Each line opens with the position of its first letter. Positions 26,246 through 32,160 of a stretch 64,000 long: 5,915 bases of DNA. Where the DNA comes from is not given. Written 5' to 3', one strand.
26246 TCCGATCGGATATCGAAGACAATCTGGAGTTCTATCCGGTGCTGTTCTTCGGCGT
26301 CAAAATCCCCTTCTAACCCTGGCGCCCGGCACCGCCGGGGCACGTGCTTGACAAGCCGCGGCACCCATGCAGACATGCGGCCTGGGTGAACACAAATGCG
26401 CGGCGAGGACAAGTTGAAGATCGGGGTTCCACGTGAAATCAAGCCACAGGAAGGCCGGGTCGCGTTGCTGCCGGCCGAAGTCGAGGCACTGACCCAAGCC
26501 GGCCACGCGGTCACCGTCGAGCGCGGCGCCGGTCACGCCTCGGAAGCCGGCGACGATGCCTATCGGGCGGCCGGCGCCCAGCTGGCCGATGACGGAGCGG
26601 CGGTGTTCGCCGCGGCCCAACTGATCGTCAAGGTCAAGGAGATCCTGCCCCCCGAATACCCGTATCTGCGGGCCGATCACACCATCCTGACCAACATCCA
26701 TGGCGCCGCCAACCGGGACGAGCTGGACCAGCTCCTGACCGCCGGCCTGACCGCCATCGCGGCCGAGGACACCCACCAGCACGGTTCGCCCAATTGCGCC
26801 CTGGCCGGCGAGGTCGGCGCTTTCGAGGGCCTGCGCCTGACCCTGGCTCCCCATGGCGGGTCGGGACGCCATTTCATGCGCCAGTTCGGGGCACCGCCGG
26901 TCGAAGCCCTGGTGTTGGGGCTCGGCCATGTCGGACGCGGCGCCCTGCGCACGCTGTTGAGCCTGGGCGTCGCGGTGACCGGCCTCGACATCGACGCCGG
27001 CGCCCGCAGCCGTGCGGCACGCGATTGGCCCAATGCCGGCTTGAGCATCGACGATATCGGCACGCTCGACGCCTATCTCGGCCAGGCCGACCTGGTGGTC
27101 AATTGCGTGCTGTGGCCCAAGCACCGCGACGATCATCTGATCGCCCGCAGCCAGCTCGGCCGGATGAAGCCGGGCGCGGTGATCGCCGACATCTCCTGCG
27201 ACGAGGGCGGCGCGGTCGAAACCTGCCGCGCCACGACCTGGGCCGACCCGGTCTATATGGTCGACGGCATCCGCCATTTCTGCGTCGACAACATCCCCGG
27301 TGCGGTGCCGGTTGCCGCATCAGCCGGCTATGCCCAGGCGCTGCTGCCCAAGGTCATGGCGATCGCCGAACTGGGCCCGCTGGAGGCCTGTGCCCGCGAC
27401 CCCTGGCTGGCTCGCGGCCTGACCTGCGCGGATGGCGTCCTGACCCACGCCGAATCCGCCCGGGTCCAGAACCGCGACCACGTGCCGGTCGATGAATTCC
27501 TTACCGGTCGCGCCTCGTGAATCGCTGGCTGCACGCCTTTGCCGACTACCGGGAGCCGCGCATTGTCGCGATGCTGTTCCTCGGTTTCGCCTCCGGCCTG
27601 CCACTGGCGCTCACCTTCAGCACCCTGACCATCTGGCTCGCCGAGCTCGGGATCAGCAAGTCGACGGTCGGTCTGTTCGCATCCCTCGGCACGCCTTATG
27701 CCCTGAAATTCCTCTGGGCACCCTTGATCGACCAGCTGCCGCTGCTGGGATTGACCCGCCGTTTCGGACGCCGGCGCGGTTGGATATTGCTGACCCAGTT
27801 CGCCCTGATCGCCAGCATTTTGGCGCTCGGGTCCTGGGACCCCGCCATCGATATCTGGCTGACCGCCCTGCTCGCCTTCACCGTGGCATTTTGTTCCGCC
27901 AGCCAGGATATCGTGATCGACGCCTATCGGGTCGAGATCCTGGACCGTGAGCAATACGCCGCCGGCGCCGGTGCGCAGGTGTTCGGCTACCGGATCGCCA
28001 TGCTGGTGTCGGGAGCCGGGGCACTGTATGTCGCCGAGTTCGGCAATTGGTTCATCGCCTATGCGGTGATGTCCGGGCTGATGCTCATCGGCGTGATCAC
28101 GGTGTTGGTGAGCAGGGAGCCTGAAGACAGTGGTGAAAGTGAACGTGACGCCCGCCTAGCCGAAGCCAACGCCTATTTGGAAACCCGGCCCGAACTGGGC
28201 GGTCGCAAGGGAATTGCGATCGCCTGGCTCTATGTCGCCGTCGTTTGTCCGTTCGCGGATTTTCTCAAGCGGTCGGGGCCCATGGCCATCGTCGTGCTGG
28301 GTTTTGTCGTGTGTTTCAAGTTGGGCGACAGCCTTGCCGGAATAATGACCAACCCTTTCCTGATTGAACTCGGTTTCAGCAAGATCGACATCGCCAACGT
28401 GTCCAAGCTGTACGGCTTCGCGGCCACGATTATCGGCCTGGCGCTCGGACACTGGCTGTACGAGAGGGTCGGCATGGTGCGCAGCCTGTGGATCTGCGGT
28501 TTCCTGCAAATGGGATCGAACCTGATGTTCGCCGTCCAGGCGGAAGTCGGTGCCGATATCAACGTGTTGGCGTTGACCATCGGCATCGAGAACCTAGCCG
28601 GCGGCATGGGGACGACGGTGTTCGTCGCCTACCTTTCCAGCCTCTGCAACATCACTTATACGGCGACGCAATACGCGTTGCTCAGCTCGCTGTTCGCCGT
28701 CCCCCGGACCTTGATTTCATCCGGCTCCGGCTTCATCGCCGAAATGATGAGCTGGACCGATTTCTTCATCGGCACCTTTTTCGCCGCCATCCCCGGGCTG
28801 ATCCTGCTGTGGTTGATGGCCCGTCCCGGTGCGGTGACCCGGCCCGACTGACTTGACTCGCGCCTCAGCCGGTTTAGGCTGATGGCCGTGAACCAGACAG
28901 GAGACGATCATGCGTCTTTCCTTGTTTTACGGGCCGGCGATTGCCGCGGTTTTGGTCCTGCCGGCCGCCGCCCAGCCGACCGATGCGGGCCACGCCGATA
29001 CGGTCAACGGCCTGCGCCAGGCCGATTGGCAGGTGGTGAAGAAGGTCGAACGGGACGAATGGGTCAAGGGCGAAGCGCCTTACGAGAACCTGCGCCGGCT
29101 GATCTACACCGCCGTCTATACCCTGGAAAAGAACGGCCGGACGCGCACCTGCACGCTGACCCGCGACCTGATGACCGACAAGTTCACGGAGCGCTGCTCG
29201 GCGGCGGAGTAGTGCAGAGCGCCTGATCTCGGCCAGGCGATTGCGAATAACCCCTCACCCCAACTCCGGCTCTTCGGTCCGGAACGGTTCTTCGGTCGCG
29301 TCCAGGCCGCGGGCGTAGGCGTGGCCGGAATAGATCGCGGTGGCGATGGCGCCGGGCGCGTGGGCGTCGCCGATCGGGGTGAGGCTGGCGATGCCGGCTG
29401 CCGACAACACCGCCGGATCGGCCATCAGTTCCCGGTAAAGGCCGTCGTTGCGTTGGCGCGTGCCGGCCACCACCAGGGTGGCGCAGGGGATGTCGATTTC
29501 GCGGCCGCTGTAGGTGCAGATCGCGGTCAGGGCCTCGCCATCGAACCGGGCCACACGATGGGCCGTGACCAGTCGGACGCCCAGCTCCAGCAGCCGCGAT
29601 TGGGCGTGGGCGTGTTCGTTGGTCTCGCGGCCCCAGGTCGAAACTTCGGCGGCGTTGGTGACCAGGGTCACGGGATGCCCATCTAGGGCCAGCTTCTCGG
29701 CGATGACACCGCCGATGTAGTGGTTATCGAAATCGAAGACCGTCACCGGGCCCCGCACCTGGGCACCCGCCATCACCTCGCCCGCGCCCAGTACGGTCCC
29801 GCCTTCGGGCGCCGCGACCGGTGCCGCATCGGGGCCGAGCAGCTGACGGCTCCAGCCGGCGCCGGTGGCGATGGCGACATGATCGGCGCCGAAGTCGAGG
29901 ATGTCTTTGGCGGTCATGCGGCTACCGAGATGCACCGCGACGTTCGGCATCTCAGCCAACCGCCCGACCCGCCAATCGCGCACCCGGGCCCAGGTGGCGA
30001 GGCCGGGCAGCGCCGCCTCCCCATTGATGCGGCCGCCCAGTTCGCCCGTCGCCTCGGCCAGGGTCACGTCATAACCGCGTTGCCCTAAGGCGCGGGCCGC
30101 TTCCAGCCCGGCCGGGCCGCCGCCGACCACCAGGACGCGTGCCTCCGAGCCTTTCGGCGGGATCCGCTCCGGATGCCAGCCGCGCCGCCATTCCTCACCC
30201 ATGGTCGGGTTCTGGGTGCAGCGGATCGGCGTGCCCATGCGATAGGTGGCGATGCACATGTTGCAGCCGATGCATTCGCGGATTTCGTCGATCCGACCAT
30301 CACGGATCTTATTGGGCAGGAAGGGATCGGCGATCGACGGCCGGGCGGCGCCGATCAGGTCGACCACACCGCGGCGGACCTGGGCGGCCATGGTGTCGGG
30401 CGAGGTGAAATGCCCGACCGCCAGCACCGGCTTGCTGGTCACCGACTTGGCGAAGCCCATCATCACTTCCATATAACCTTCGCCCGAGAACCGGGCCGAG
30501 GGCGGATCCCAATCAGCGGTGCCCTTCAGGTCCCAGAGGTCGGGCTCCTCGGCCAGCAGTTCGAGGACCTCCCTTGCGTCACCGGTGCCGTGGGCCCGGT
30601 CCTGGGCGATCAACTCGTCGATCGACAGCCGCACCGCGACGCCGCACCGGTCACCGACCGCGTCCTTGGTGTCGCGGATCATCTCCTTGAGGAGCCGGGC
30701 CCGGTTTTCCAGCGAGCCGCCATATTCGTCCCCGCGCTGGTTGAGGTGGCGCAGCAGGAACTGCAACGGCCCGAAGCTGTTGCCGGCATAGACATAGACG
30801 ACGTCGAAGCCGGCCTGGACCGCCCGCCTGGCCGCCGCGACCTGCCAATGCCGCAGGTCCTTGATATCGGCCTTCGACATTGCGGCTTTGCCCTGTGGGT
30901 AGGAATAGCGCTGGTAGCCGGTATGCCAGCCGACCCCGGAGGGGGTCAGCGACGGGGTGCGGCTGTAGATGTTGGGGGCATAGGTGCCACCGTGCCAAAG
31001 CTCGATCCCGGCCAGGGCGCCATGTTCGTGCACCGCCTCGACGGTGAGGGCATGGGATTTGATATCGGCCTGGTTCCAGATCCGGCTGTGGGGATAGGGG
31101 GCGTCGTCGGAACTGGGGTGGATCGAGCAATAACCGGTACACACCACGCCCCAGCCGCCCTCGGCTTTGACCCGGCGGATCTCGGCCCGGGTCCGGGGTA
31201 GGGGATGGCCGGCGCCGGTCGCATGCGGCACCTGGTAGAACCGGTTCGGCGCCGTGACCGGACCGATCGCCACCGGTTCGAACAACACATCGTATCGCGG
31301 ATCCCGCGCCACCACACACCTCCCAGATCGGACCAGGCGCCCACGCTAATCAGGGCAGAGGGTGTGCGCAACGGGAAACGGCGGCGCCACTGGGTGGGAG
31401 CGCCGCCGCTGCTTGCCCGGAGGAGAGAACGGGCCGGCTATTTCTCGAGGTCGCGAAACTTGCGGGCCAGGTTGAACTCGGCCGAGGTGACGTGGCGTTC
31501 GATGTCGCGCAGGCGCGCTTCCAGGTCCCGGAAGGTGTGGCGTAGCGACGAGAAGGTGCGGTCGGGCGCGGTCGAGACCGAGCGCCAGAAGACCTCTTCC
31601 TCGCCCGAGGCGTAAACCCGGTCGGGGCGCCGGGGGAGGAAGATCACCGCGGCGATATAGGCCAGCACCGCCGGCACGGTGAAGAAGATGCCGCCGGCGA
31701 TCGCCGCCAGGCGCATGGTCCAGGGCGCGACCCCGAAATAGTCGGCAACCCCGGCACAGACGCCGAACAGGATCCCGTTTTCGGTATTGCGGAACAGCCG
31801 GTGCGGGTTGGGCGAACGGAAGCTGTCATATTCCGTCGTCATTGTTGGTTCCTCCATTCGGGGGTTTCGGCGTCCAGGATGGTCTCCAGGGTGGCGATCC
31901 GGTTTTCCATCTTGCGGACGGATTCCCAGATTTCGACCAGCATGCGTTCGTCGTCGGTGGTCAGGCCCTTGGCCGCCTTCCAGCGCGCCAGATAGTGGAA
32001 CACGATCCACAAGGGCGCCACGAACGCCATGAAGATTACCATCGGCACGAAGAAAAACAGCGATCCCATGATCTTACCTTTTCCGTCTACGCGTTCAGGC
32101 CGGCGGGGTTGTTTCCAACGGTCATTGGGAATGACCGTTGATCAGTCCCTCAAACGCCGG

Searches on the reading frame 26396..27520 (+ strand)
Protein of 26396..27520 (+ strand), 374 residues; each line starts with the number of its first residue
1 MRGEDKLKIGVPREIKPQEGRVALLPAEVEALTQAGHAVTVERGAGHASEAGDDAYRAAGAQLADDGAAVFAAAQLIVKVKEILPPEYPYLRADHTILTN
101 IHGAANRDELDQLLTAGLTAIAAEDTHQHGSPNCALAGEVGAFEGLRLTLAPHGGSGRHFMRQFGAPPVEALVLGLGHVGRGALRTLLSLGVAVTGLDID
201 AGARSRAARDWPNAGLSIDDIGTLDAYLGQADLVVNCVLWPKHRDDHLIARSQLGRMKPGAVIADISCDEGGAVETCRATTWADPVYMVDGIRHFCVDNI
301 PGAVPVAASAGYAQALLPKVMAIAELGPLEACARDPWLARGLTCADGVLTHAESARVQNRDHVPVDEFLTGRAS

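Call 67: search_protein_families(library=pfam, proteins=[window:26396-27520:+], max_evalue=0.0001)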
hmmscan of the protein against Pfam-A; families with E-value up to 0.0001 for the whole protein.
window:26396-27520:+ (374 aa): 3 families
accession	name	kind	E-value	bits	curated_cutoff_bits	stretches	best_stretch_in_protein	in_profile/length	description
PF01262.27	AlaDh_PNT_C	-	3.8e-38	131.5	23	1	165-351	25-213/214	Alanine dehydrogenase/PNT, C-terminal domain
PF05222.21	AlaDh_PNT_N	-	4.8e-36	124.4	30.4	1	10-127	1-118/136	Alanine dehydrogenase/PNT, N-terminal domain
PF02826.25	2-Hacid_dh_C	-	1.6e-06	28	25.1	1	171-266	39-126/178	D-isomer specific 2-hydroxyacid dehydrogenase, NAD binding domain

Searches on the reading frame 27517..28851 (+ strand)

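Call 67: search_protein_families(library=pfam, proteins=[window:27517-28851:+], max_evalue=0.0001)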
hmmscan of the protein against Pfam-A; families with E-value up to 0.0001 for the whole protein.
window:27517-28851:+ (444 aa): 2 families
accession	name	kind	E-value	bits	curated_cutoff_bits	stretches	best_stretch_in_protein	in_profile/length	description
PF07690.21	MFS_1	-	6.7e-18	65.2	33.4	1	20-339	2-286/347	Major Facilitator Superfamily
PF13000.13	Acatn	-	8.5e-14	51.4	23.7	1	19-168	5-173/546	Acetyl-coenzyme A transporter 1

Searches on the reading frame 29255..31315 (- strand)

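Call 67: search_protein_families(library=pfam, proteins=[window:29255-31315:-], max_evalue=0.0001)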
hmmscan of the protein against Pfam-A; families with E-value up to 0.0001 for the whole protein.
window:29255-31315:- (686 aa): 5 families
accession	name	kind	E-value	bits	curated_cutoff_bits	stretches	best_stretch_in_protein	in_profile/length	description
PF00724.26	Oxidored_FMN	-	9.4e-69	232.7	27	1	11-343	2-341/342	NADH:flavin oxidoreductase / NADH oxidase family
PF07992.20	Pyr_redox_2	-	1.6e-10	41.3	26.1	1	393-626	2-244/291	Pyridine nucleotide-disulphide oxidoreductase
PF00070.33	Pyr_redox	-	1.7e-07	32.1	22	0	393-427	1-35/82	Pyridine nucleotide-disulphide oxidoreductase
PF13450.12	NAD_binding_8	-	1.3e-06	29.1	21.9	1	396-435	1-40/68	NAD(P)-binding Rossmann-like domain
PF12831.13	FAD_oxidored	-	2.7e-06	27.4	27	1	394-443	2-51/416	FAD dependent oxidoreductase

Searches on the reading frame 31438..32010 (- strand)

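Call 42: search_protein_families(library=pfam, proteins=[window:31438-32010:-], max_evalue=0.001)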
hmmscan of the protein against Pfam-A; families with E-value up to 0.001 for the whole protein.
window:31438-32010:- (190 aa): 1 family
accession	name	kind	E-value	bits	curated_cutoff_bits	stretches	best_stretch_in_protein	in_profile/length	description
PF04024.17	PspC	-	2.9e-16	59.5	25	1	71-127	2-57/58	PspC domain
